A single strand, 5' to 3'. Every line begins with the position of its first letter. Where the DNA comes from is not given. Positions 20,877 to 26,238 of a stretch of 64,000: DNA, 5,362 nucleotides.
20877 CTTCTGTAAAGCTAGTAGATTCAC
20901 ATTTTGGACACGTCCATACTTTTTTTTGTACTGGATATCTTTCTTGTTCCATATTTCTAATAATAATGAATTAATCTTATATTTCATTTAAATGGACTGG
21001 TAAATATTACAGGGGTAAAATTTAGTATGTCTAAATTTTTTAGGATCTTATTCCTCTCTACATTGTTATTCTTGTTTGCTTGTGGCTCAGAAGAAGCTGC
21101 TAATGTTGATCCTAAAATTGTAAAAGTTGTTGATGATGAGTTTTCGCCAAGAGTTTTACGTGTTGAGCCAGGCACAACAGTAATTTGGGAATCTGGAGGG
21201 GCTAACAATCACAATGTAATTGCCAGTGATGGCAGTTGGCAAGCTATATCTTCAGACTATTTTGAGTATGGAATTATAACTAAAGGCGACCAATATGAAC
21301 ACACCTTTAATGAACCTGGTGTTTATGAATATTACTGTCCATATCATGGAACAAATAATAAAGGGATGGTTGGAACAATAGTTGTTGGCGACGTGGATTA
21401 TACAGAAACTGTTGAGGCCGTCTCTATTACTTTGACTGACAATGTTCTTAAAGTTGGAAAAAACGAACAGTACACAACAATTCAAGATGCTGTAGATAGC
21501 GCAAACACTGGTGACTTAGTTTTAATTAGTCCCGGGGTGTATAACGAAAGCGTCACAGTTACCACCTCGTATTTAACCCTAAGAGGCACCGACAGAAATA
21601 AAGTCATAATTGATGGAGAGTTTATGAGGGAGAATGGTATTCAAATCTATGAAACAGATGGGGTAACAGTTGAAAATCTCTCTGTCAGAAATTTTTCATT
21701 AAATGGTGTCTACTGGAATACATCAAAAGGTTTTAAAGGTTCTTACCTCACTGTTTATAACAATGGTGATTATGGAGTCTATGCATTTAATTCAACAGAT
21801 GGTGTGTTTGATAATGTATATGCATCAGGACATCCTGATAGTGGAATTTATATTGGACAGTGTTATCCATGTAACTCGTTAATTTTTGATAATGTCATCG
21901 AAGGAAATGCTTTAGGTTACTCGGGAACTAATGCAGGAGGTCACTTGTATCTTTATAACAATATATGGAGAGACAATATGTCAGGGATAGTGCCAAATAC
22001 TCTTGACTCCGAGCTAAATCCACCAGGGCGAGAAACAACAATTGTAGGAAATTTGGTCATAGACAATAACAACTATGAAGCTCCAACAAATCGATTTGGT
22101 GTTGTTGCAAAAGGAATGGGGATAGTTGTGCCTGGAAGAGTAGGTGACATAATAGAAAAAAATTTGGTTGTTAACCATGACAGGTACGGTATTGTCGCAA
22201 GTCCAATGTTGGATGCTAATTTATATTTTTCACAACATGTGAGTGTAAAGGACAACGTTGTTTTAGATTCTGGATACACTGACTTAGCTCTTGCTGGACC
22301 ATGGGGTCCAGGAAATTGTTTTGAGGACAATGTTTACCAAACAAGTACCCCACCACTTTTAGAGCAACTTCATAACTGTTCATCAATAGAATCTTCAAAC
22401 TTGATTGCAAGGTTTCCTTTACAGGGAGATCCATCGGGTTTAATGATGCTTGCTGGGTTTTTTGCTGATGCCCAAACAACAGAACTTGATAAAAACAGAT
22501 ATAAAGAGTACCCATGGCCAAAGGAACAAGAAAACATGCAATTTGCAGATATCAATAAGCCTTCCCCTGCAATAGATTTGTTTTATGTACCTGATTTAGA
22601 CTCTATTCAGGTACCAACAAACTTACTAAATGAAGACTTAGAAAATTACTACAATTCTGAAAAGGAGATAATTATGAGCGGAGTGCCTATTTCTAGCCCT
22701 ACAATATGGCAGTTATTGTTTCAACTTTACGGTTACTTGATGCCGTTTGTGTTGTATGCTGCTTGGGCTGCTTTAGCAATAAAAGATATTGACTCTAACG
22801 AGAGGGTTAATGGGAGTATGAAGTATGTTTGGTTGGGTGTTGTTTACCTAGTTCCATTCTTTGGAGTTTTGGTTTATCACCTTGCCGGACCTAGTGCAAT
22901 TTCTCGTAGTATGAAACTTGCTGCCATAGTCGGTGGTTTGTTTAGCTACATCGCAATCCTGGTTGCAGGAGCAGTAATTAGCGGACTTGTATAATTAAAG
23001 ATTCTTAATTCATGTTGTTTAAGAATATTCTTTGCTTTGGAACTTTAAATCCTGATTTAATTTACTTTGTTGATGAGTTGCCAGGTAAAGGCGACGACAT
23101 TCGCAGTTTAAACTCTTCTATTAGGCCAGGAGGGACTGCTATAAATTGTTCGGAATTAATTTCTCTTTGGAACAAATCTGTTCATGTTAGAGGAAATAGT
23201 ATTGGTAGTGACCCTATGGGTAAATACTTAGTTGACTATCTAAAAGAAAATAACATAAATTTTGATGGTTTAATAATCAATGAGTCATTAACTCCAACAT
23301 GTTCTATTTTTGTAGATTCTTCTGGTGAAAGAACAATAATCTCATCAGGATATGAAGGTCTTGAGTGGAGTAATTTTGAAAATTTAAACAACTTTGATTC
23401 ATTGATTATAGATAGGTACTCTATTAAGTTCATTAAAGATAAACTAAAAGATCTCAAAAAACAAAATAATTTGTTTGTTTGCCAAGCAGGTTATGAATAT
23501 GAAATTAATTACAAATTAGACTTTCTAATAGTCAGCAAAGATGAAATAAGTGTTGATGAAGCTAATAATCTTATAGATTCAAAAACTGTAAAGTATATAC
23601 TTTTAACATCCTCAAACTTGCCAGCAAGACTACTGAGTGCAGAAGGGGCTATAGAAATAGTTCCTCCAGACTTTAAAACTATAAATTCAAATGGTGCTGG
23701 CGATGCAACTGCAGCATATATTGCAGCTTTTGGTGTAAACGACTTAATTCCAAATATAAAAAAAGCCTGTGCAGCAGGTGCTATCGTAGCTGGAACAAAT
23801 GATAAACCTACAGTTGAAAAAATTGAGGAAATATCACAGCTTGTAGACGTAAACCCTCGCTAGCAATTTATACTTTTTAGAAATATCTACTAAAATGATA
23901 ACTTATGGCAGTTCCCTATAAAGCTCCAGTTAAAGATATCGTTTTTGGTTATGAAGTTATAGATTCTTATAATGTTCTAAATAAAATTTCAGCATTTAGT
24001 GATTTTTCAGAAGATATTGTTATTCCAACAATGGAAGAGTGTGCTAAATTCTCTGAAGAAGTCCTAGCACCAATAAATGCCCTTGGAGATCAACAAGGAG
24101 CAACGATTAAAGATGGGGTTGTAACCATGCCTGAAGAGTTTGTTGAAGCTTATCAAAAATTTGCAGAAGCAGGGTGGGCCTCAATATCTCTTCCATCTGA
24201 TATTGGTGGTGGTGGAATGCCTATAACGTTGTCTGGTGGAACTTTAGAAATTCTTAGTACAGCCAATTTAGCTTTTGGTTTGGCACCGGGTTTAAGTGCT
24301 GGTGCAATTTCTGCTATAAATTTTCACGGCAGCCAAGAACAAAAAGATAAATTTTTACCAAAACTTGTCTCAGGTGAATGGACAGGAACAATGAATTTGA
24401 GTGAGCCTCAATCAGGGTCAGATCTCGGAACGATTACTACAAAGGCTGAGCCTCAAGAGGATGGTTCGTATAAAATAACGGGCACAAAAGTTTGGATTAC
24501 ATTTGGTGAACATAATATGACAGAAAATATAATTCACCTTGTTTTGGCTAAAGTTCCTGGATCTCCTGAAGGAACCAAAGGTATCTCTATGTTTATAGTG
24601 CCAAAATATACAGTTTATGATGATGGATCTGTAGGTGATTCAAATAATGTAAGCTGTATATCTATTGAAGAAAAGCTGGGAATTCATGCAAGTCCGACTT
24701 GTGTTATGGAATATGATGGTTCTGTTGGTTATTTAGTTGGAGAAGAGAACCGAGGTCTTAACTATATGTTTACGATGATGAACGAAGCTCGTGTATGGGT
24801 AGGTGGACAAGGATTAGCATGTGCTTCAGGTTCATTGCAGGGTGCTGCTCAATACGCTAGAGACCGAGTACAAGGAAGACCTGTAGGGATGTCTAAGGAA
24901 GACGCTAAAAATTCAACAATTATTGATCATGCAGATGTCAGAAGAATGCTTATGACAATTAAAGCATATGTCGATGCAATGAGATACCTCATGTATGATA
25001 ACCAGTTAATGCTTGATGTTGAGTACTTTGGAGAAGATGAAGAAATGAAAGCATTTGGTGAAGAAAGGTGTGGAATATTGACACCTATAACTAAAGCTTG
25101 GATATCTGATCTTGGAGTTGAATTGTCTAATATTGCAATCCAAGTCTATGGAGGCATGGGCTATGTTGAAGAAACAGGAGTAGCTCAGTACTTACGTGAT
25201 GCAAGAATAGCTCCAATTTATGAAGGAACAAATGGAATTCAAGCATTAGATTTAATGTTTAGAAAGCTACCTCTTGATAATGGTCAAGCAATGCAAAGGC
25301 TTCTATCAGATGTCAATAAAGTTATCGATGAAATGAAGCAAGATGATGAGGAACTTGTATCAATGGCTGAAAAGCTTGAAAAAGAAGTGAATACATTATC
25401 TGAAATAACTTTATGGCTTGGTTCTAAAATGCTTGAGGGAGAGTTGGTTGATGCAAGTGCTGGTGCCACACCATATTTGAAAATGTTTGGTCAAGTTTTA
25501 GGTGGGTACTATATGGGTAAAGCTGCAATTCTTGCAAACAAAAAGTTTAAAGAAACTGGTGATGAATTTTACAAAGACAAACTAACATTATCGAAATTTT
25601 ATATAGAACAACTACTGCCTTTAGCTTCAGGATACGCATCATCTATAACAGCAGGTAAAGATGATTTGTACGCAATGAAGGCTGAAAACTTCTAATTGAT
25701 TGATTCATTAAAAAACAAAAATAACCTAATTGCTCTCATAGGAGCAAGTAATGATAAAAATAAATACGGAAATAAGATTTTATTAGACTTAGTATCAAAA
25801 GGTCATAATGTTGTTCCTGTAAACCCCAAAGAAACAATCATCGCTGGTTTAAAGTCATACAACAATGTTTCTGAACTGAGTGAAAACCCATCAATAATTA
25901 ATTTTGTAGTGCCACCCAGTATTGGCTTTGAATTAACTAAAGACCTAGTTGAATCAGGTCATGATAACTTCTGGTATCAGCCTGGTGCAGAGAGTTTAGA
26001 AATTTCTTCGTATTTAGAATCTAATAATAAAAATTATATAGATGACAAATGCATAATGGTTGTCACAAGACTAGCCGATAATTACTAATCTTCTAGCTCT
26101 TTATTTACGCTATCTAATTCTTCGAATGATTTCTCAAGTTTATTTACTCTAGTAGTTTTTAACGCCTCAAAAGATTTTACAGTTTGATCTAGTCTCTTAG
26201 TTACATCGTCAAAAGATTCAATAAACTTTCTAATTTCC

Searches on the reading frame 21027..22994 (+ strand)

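Call 16: search_protein_families(library=pfam, proteins=[window:21027-22994:+], max_evalue=0.00001)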
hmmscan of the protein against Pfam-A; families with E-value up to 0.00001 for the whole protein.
window:21027-22994:+ (655 aa): 3 families
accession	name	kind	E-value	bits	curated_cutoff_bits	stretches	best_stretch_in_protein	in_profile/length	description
PF13229.12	Beta_helix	-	1e-15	58.1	25.9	2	226-390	1-143/158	Right handed beta helix region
PF00127.26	Copper-bind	-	3.2e-11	43.9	21.2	1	38-120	13-98/99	Copper binding proteins, plastocyanin/azurin family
PF05048.19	NosD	-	7.7e-07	29.2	23.6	0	190-349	46-206/212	Periplasmic copper-binding protein (NosD)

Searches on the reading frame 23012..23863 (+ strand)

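Call 16: search_protein_families(library=pfam, proteins=[window:23012-23863:+], max_evalue=0.00001)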
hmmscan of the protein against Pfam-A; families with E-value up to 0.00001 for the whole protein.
window:23012-23863:+ (283 aa): 1 family
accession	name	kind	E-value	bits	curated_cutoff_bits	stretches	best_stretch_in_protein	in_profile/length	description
PF00294.29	PfkB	-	5.8e-20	72.3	25.8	1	5-261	3-291/302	pfkB family carbohydrate kinase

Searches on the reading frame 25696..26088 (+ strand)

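Call 18: search_protein_families(library=pfam, proteins=[window:25696-26088:+], max_evalue=0.00001)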
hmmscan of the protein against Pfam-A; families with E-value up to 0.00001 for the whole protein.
window:25696-26088:+ (130 aa): 1 family
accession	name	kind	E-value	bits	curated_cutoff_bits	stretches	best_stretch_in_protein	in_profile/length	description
PF13380.12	CoA_binding_2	-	9.7e-26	90.9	22.8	1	12-123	3-114/116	CoA binding domain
